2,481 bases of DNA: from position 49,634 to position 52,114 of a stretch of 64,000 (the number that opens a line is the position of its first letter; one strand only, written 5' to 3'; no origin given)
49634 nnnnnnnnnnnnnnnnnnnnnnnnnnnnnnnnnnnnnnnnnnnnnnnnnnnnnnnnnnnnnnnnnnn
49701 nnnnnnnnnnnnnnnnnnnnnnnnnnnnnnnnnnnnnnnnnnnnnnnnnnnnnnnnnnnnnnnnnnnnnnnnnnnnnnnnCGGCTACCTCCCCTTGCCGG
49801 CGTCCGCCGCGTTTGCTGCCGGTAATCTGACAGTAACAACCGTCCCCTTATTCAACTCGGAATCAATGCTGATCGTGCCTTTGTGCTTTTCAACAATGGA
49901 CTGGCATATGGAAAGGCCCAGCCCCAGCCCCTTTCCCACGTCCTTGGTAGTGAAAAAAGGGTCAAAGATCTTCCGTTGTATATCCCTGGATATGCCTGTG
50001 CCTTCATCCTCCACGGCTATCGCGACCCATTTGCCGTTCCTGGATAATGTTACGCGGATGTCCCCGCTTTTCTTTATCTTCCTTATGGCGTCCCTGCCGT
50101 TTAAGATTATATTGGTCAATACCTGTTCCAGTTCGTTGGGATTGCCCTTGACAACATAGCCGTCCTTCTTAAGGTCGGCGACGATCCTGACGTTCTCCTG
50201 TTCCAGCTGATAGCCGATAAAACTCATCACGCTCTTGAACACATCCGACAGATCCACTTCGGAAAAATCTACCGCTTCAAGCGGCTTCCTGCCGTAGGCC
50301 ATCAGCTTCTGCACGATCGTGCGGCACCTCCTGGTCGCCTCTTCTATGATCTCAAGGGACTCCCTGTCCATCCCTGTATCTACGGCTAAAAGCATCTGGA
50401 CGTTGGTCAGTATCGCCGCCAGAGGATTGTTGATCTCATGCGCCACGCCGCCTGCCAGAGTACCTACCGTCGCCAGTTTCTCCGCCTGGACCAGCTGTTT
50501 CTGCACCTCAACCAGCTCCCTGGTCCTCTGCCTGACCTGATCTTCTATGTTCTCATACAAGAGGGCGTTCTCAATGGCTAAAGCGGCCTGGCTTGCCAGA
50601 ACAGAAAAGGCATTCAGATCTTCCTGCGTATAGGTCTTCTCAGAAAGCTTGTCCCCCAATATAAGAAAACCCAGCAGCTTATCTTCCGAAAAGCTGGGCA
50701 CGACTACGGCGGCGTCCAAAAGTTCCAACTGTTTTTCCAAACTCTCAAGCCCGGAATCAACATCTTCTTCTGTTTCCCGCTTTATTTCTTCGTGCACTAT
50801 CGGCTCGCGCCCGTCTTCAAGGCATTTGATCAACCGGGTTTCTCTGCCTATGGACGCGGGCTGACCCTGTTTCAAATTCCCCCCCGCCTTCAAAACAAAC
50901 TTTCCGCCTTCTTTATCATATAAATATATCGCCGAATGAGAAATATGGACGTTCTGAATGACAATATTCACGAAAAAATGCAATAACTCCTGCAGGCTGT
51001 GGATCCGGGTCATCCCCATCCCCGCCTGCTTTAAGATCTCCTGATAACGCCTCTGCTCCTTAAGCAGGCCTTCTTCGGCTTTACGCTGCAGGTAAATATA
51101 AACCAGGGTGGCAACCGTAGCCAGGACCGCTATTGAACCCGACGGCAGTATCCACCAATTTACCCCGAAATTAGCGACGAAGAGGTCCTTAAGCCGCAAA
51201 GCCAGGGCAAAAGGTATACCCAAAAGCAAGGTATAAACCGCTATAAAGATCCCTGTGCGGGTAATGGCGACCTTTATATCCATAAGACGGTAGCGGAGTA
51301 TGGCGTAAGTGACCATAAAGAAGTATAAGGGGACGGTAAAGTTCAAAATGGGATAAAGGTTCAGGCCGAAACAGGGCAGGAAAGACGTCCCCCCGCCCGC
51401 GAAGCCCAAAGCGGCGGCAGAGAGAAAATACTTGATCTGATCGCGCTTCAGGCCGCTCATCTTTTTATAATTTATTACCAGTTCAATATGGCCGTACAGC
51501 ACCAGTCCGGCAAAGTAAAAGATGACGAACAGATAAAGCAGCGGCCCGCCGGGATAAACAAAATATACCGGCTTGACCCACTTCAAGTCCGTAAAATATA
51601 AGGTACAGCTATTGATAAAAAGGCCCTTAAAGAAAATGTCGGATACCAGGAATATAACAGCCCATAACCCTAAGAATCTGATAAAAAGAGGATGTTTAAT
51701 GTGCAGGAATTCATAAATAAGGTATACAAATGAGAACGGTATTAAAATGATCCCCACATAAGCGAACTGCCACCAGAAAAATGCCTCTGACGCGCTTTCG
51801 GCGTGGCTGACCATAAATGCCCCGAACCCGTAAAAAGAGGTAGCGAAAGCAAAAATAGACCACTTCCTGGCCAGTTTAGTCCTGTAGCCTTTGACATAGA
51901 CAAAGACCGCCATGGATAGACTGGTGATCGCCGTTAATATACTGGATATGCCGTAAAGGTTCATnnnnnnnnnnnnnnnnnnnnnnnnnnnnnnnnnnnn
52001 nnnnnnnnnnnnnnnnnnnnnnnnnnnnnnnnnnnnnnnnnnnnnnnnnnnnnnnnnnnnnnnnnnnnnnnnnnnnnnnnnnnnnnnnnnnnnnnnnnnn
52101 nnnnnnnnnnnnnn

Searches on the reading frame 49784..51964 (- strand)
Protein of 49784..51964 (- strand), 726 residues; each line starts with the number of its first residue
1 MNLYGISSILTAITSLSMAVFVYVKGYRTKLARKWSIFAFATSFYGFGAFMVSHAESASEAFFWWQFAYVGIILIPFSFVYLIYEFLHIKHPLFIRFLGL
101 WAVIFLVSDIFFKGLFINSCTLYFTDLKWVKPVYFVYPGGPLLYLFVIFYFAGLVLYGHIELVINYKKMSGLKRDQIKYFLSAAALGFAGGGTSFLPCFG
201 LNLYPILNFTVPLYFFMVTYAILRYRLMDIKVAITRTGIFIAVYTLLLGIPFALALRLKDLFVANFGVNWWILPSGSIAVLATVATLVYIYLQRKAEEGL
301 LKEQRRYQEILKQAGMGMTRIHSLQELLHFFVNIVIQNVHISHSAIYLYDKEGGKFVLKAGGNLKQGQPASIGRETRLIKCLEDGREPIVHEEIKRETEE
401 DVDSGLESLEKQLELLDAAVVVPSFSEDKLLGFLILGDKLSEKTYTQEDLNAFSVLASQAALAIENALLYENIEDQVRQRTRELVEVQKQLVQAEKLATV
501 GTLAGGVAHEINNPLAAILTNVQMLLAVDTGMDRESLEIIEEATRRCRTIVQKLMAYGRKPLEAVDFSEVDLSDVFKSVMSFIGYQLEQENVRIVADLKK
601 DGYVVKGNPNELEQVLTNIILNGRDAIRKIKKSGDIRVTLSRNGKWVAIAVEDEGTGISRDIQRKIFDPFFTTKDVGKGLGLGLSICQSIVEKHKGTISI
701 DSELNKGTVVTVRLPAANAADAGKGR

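Call 23: search_protein_families(library=pfam, proteins=[window:49784-51964:-], max_evalue=0.001)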
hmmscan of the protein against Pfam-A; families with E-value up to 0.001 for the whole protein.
window:49784-51964:- (726 aa): 7 families
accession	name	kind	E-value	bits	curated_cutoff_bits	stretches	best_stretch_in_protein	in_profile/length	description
PF02518.31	HATPase_c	-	3.9e-26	92.1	26.4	1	607-717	1-110/111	Histidine kinase-, DNA gyrase B-, and HSP90-like ATPase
PF00512.31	HisKA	-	5e-13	49.3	26.9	1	501-559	3-62/66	His Kinase A (phospho-acceptor) domain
PF16927.11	HisKA_7TM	-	9.7e-13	48.9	28.6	1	9-230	3-222/224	N-terminal 7TM region of histidine kinase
PF13185.12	GAF_2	-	8.6e-10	39.4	28.6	1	322-465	2-136/136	GAF domain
PF13492.12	GAF_3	-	3.7e-08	34.3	27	1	324-466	2-129/129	GAF domain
PF14501.12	HATPase_c_5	-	2e-07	31.3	22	1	611-703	5-91/102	GHKL domain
PF01590.32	GAF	-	2.6e-07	31.7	22.4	1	324-464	2-133/133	GAF domain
